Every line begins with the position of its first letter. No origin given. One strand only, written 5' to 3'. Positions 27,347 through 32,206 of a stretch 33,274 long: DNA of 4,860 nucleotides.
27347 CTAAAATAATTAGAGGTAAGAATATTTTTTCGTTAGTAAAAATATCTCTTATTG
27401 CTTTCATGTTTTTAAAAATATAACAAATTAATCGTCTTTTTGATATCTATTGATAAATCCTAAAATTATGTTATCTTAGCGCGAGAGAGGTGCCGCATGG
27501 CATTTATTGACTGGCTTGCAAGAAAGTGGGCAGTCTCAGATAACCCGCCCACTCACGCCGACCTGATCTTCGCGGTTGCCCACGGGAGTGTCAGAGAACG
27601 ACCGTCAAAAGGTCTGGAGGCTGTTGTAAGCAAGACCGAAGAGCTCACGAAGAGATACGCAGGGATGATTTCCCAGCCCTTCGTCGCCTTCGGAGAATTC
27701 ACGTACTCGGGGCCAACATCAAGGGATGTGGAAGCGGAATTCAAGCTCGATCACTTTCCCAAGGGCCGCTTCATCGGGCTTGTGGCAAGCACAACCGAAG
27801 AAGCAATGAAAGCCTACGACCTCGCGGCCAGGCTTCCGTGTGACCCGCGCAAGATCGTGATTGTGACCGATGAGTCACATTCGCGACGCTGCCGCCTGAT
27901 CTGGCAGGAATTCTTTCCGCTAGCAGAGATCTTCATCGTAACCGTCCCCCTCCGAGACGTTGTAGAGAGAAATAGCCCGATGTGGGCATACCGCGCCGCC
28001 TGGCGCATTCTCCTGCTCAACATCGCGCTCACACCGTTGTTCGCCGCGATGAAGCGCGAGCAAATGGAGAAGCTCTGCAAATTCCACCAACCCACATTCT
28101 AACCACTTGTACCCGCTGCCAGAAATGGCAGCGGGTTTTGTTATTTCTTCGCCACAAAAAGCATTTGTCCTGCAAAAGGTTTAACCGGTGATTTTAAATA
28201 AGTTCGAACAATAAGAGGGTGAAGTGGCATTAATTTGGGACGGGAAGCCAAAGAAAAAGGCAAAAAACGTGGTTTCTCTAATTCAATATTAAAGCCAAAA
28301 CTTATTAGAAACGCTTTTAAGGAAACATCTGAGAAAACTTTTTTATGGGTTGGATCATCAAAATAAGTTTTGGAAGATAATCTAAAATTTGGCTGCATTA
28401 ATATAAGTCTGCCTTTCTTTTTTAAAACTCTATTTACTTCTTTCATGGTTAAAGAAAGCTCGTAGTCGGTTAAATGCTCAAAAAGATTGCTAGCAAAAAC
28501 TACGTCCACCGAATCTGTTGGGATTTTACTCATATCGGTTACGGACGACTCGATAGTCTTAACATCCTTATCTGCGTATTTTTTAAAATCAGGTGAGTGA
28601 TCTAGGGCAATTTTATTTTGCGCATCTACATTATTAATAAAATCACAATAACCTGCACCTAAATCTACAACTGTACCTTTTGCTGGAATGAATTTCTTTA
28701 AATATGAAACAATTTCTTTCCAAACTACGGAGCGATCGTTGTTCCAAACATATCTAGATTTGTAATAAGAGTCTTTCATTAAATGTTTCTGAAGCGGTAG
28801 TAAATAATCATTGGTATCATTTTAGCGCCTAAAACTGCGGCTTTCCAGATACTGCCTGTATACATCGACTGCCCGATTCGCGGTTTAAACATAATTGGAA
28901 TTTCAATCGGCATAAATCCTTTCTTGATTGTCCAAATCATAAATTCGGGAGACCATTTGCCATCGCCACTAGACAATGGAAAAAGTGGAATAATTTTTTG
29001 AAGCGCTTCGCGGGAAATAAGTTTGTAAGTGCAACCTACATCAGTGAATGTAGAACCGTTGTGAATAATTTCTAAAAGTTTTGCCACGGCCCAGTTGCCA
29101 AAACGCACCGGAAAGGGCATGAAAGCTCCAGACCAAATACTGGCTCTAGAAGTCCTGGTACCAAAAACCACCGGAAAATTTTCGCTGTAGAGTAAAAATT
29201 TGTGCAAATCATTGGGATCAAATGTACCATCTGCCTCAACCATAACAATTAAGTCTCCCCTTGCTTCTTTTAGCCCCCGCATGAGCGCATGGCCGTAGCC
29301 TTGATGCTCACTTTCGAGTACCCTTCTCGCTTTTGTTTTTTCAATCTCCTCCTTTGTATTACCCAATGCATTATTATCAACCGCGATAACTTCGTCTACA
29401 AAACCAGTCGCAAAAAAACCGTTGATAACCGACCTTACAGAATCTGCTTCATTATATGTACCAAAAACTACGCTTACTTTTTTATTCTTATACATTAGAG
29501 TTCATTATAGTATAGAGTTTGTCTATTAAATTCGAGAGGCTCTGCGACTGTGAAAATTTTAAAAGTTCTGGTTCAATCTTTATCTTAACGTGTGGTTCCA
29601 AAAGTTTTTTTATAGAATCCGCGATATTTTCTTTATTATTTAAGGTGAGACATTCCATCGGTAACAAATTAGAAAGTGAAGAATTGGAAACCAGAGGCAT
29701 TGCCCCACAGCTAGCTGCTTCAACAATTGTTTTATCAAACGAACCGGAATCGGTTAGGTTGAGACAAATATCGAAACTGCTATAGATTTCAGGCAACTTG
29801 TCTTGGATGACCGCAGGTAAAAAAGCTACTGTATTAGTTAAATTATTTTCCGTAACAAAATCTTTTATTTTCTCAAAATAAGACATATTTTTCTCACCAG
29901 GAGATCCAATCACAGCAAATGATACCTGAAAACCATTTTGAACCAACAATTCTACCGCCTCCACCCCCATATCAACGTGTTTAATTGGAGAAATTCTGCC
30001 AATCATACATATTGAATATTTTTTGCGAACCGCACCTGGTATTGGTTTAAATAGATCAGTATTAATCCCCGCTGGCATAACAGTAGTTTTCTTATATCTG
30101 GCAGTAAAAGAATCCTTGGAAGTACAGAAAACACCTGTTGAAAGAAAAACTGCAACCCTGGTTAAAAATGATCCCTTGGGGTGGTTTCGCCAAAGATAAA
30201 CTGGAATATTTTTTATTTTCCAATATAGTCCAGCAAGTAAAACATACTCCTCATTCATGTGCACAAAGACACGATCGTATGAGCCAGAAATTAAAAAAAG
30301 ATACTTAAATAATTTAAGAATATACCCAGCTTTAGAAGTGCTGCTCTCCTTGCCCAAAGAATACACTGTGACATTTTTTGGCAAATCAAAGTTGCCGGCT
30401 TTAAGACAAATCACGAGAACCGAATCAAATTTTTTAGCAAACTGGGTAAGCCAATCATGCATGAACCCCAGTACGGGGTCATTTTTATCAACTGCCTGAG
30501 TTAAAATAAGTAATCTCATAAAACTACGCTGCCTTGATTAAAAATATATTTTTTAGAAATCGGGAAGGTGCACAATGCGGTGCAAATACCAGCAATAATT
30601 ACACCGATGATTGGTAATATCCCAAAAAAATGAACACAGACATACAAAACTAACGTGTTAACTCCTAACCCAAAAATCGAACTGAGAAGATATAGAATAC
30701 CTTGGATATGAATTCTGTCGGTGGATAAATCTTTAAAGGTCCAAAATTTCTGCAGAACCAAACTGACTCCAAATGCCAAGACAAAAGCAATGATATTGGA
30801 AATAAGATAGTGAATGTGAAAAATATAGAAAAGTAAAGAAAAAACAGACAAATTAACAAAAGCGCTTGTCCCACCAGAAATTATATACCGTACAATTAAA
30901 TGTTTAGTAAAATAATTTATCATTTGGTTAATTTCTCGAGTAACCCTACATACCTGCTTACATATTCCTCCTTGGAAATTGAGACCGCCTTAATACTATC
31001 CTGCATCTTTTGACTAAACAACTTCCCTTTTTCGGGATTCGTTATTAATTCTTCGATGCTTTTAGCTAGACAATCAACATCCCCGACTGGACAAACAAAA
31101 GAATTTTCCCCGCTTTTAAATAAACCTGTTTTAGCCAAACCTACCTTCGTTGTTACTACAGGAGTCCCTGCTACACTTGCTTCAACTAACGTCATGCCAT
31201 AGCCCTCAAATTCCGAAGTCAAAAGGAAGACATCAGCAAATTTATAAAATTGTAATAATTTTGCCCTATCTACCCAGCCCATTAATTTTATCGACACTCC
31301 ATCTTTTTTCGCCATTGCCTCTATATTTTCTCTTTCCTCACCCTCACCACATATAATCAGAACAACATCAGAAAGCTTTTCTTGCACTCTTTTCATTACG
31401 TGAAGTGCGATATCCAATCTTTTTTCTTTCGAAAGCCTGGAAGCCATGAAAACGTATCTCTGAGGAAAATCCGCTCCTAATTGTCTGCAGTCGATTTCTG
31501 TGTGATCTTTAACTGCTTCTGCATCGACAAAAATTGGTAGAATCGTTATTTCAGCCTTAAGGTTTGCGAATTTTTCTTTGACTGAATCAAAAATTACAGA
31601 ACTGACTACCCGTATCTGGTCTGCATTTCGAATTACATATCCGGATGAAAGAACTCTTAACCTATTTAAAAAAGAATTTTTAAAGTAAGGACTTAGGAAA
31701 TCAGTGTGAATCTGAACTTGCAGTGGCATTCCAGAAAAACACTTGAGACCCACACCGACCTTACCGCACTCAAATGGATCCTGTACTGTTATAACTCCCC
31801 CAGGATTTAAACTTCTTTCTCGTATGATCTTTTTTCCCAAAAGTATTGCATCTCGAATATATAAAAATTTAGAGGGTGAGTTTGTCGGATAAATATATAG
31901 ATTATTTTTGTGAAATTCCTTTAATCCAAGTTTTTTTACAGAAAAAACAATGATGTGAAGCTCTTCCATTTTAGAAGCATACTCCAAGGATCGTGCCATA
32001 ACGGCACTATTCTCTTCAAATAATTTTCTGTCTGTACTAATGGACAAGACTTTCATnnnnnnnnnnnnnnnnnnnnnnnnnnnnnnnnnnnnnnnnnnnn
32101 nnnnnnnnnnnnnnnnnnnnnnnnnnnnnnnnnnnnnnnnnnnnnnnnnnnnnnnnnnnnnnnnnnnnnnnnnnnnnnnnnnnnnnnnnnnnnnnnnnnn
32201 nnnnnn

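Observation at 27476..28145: High-GC island 2: a DUF218/YdcF-SanA-ElyC-like gene cassette, also head-on and flush against its neighbours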

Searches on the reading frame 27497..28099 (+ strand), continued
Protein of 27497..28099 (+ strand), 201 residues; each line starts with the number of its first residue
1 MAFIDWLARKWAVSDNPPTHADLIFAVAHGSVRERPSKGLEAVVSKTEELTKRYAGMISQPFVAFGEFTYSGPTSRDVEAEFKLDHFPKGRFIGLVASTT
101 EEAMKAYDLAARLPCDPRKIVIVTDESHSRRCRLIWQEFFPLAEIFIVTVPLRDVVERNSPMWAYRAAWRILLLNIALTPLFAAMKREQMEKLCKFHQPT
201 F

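Call 53: find_encoding_contigs(protein=P0004, flank=8000, max_places=3)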
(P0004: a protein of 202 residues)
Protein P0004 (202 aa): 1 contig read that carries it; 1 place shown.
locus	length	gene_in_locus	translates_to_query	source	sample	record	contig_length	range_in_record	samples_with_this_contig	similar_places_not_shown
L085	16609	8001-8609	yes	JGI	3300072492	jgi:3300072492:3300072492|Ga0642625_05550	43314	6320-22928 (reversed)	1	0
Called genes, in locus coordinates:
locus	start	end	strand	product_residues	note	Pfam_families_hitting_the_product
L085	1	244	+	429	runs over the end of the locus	PF00534:Glycos_transf_1, PF13692:Glyco_trans_1_4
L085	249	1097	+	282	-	PF13489:Methyltransf_23, PF08241:Methyltransf_11, PF08242:Methyltransf_12, PF13649:Methyltransf_25 (weak), PF13847:Methyltransf_31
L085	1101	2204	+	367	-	PF00535:Glycos_transf_2, PF10111:Glyco_tranf_2_2, PF13641:Glyco_tranf_2_3, PF04138:GtrA_DPMS_TM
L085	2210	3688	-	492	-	PF13231:PMT_2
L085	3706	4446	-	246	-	PF03141:Methyltransf_29 (weak), PF05148:Methyltransf_8 (weak), PF13489:Methyltransf_23, PF07021:MetW, PF13847:Methyltransf_31, PF08241:Methyltransf_11, PF08242:Methyltransf_12, PF13649:Methyltransf_25, +1 more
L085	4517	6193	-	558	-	-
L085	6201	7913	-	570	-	PF13231:PMT_2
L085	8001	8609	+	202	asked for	-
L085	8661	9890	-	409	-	PF08421:Methyltransf_13, PF13489:Methyltransf_23, PF08484:Methyltransf_14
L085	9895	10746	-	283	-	PF04321:RmlD_sub_bind, PF02719:Polysacc_synt_2 (weak), PF16363:GDP_Man_Dehyd, PF01370:Epimerase, PF07993:NAD_binding_4 (weak)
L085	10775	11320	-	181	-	PF00908:dTDP_sugar_isom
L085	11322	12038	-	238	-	PF00535:Glycos_transf_2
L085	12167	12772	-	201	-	PF08241:Methyltransf_11, PF13649:Methyltransf_25, PF01209:Ubie_methyltran (faint), PF13847:Methyltransf_31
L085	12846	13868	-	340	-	PF00534:Glycos_transf_1, PF13692:Glyco_trans_1_4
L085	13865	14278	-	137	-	PF04138:GtrA_DPMS_TM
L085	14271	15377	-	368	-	PF13439:Glyco_transf_4, PF20706:GT4-conflict, PF00534:Glycos_transf_1, PF13692:Glyco_trans_1_4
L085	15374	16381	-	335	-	PF13692:Glyco_trans_1_4 (faint)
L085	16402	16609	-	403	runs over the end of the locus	PF13439:Glyco_transf_4 (weak), PF00534:Glycos_transf_1, PF20706:GT4-conflict, PF13692:Glyco_trans_1_4, PF13524:Glyco_trans_1_2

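Call 54: find_encoding_contigs(protein=P0007, flank=6000, max_places=2)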
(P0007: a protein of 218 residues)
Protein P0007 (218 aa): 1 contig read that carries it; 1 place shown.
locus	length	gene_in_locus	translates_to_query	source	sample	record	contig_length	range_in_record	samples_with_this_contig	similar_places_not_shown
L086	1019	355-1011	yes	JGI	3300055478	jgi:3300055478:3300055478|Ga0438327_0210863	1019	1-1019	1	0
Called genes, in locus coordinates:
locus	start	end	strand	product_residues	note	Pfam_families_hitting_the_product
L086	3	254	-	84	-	?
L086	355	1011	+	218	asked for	-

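Call 55: find_encoding_contigs(protein=P0016, flank=6000, max_places=2)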
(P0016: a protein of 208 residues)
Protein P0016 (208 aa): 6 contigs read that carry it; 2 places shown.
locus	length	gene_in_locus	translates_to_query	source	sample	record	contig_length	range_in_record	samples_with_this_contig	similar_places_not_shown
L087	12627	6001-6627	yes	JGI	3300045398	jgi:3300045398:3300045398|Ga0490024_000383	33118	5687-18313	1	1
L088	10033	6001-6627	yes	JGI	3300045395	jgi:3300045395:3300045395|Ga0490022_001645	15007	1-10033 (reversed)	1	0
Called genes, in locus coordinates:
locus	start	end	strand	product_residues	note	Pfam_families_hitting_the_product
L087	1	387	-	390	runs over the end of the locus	PF00155:Aminotran_1_2, PF01041:DegT_DnrJ_EryC1, PF00266:Aminotran_5, PF01053:Cys_Met_Meta_PP, PF01212:Beta_elim_lyase (weak)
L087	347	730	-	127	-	PF14667:Polysacc_synt_C (weak)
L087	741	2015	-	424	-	PF08421:Methyltransf_13, PF13489:Methyltransf_23, PF13649:Methyltransf_25 (faint), PF13847:Methyltransf_31 (weak), PF08241:Methyltransf_11, PF08242:Methyltransf_12, PF08484:Methyltransf_14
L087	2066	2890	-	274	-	-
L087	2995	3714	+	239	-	-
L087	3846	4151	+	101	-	PF07876:Dabb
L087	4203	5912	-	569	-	PF13231:PMT_2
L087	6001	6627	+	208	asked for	-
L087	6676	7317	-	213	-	PF13489:Methyltransf_23, PF02353:CMAS (weak), PF13847:Methyltransf_31, PF08241:Methyltransf_11, PF08242:Methyltransf_12, PF13649:Methyltransf_25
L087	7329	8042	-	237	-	PF00535:Glycos_transf_2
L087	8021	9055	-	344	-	PF00534:Glycos_transf_1, PF13692:Glyco_trans_1_4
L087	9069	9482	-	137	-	PF04138:GtrA_DPMS_TM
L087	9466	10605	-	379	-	PF20706:GT4-conflict, PF00534:Glycos_transf_1, PF13692:Glyco_trans_1_4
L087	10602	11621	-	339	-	PF00534:Glycos_transf_1, PF13692:Glyco_trans_1_4 (weak)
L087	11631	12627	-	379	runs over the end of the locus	PF13439:Glyco_transf_4, PF00534:Glycos_transf_1, PF13692:Glyco_trans_1_4, PF13524:Glyco_trans_1_2, PF20706:GT4-conflict (weak)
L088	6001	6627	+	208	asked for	-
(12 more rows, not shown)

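Call 56: find_encoding_contigs(protein=P0032, flank=6000, max_places=2)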
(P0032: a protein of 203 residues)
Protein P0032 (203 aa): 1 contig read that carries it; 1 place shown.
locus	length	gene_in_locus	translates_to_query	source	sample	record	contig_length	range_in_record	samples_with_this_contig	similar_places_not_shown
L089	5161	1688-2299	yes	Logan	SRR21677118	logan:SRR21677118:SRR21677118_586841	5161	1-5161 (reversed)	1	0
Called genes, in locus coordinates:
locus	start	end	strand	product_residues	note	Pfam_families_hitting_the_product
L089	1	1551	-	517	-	?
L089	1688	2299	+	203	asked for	-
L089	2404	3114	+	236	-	-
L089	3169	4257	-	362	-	PF00534:Glycos_transf_1, PF13692:Glyco_trans_1_4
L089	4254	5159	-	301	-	?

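Call 57: find_encoding_contigs(protein=P0052, flank=6000, max_places=2)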
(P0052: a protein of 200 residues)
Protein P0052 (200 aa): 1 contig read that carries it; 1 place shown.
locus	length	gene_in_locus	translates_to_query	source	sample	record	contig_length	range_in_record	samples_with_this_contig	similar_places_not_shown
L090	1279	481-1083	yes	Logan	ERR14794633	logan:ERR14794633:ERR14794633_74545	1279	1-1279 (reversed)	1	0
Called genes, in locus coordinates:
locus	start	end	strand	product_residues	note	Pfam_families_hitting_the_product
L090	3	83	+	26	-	?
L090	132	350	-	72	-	-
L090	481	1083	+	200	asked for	-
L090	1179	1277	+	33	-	?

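Call 85: search_protein_families(library=padloc, proteins=[window:27497-28099:+], max_evalue=0.01)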
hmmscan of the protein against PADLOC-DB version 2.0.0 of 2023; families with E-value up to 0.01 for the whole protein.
window:27497-28099:+ (201 aa): 0 families

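Call 86: search_protein_families(library=phrogs, proteins=[window:27497-28099:+], max_evalue=0.01)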
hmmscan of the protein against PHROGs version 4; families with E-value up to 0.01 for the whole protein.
window:27497-28099:+ (201 aa): 0 families

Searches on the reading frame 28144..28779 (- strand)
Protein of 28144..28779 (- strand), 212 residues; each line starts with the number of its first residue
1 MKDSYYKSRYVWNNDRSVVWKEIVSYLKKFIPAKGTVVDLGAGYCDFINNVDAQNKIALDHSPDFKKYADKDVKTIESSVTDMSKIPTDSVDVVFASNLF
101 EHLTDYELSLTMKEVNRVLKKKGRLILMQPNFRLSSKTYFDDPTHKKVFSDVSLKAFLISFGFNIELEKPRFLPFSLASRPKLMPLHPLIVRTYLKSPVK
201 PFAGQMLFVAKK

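Call 5: search_protein_families(library=pfam, proteins=[window:28144-28779:-], max_evalue=0.1)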
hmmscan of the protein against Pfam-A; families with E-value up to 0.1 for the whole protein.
window:28144-28779:- (212 aa): 11 families
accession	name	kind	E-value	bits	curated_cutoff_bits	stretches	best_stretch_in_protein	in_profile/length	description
PF08241.18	Methyltransf_11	-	3.3e-11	44.1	21.2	1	38-127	1-95/95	Methyltransferase domain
PF13649.12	Methyltransf_25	-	1.7e-09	38.7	27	1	37-123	1-97/97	Methyltransferase domain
PF13489.12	Methyltransf_23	-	2.7e-08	34.2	27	1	15-166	4-162/164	Methyltransferase domain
PF13847.12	Methyltransf_31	-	4.1e-06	27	27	1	36-131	6-113/145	Methyltransferase domain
PF05148.21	Methyltransf_8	-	6.7e-06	26.6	27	1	22-153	62-182/219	Hypothetical methyltransferase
PF08242.18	Methyltransf_12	-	1.5e-05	26.1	30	1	39-125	2-98/98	Methyltransferase domain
PF20922.3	Anamorsin_N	-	0.0094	16.1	27.1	1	82-136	43-96/163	Anamorsin, N-terminal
PF11899.13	DUF3419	-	0.025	14.2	28.2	1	71-130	272-335/385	Protein of unknown function (DUF3419)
PF01739.24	CheR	-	0.048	13.5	27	1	65-127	112-173/195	CheR methyltransferase, SAM binding domain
PF05891.18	Methyltransf_PK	-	0.082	12.9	27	1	87-162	119-193/218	AdoMet dependent proline di-methyltransferase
PF01209.24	Ubie_methyltran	-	0.092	12.5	20.1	0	66-128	93-152/233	ubiE/COQ5 methyltransferase family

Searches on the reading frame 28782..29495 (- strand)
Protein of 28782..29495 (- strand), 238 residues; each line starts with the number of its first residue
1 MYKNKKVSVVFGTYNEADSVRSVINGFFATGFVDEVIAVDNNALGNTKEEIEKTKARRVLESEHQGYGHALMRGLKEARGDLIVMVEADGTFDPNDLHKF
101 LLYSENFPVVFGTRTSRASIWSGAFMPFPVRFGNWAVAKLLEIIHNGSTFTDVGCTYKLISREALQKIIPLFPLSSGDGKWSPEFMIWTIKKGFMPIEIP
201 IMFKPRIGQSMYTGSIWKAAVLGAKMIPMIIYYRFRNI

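Call 5: search_protein_families(library=pfam, proteins=[window:28782-29495:-], max_evalue=0.1)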
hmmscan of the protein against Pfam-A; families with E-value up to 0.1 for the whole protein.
window:28782-29495:- (238 aa): 2 families
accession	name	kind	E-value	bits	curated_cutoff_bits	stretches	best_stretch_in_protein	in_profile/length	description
PF00535.33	Glycos_transf_2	-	3.6e-17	63.2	23.3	1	8-168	1-167/168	Glycosyl transferase family 2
PF13641.12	Glyco_tranf_2_3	-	0.0088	16.5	27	1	7-101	3-108/230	Glycosyltransferase like family 2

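Call 26: find_related_loci(query=A2, collection=genome_contigs, flank=10000)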
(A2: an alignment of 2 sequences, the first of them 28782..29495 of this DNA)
Query A2 (238 aa) in genome_contigs; peptide patterns used: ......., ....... (x = any residue, [..] = any of these).
527 stretches matched a pattern; 233 encode a relative of the query (tblastn E <= 1e-3); the best 80 are kept; 80 distinct loci.
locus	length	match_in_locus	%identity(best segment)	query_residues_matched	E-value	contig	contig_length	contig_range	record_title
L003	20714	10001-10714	89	1-238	7e-140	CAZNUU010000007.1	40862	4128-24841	MAG TPA_asm: uncultured Candidatus Saccharibacteria bacterium isolate SRP273308_co1_7 genome assembly, contig: NODE_903_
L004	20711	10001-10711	82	1-238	2e-135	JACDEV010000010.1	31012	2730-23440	MAG: Patescibacteria group bacterium isolate MGR_bin369 SD2903_NODE_151_length_31012_cov_1.386077, whole genome shotgun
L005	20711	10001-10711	82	1-238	1e-132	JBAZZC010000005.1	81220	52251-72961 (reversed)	MAG: Candidatus Paceibacterota bacterium isolate SO_2017_GW1_97 NODE_1827_length_81220_cov_1.506789_OW334_2017, whole ge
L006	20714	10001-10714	81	1-238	1e-126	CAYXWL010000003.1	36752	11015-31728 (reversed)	MAG TPA_asm: uncultured Candidatus Saccharibacteria bacterium isolate SRP135725_co2_296 genome assembly, contig: k141_13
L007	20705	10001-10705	78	1-236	7e-126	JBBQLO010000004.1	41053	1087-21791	MAG: Parcubacteria group bacterium isolate Co_metawrap_489 Cmw_489_k141_20384446_length_41053_cov_10.9980, whole genome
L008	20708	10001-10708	80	1-237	1e-125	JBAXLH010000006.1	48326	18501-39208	MAG: bacterium isolate ELA422 MAG422_6, whole genome shotgun sequence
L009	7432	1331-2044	75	1-238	4e-122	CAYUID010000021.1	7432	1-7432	MAG TPA_asm: uncultured Candidatus Saccharibacteria bacterium isolate SRP273308_co1_430 genome assembly, contig: NODE_16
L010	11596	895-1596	74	1-235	3e-120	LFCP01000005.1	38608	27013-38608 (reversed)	MAG: Parcubacteria bacterium C7867-006 C7867_00458, whole genome shotgun sequence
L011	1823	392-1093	74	1-235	9e-128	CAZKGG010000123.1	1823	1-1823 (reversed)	MAG TPA_asm: uncultured Candidatus Saccharibacteria bacterium isolate SRP342105_co2_44 genome assembly, contig: NODE_108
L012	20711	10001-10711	74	1-238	4e-118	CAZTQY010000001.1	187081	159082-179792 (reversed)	MAG TPA_asm: uncultured Candidatus Saccharibacteria bacterium isolate SRP285395_co2_142 genome assembly, contig: NODE_66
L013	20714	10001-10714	70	1-238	6e-113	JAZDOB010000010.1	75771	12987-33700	MAG: Candidatus Zambryskibacteria bacterium isolate MEGAHIT-group-0.746 k141_12987691, whole genome shotgun sequence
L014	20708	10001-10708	70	1-236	1e-112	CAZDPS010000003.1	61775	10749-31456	MAG TPA_asm: uncultured Candidatus Saccharibacteria bacterium isolate SRP300315_co1_23 genome assembly, contig: NODE_239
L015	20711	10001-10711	70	1-238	2e-111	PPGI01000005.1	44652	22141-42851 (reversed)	MAG: Candidatus Zambryskibacteria bacterium isolate Amazon_FNV_2010_10_3_1 contig_75_6567078_length_44652_multi_5_in_0_o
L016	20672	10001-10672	73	7-231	2e-108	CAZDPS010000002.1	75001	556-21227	MAG TPA_asm: uncultured Candidatus Saccharibacteria bacterium isolate SRP300315_co1_23 genome assembly, contig: NODE_178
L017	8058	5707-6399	68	1-231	1e-107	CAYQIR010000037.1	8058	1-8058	MAG TPA_asm: uncultured Candidatus Saccharibacteria bacterium isolate binchicken_co38_1169 genome assembly, contig: NODE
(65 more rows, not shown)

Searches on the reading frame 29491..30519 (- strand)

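Call 75: search_protein_families(library=pfam, proteins=[window:29491-30519:-], max_evalue=0.00001)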
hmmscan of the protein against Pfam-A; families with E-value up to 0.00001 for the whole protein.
window:29491-30519:- (343 aa): 2 families
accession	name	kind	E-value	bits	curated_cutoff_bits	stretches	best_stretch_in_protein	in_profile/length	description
PF13692.12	Glyco_trans_1_4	-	4.3e-12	46.9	27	1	169-308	3-141/142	Glycosyl transferases group 1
PF00534.26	Glycos_transf_1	-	3.3e-11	43.5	26.4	1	159-281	7-125/172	Glycosyl transferases group 1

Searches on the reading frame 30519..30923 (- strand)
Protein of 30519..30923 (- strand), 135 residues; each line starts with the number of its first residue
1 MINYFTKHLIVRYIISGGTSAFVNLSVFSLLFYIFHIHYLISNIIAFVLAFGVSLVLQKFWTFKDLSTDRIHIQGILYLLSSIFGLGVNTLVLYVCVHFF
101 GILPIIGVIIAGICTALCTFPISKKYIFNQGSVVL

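Call 75: search_protein_families(library=pfam, proteins=[window:30519-30923:-], max_evalue=0.00001)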
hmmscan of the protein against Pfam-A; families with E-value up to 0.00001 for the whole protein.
window:30519-30923:- (135 aa): 1 family
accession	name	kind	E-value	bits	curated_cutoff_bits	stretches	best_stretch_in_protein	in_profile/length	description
PF04138.20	GtrA_DPMS_TM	-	8.2e-23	81.3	26.1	1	12-128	1-117/117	GtrA/DPMS, transmembrane domain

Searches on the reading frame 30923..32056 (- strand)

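Call 75: search_protein_families(library=pfam, proteins=[window:30923-32056:-], max_evalue=0.00001)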
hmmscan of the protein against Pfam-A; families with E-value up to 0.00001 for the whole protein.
window:30923-32056:- (378 aa): 3 families
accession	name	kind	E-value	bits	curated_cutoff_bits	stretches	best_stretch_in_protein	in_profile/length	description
PF00534.26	Glycos_transf_1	-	6.5e-33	114.1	26.4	1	192-349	8-167/172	Glycosyl transferases group 1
PF13692.12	Glyco_trans_1_4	-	6.4e-27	95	27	1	200-340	2-142/142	Glycosyl transferases group 1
PF20706.3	GT4-conflict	-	2.5e-11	43.6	26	1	141-348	143-365/385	Family 4 Glycosyltransferase in conflict systems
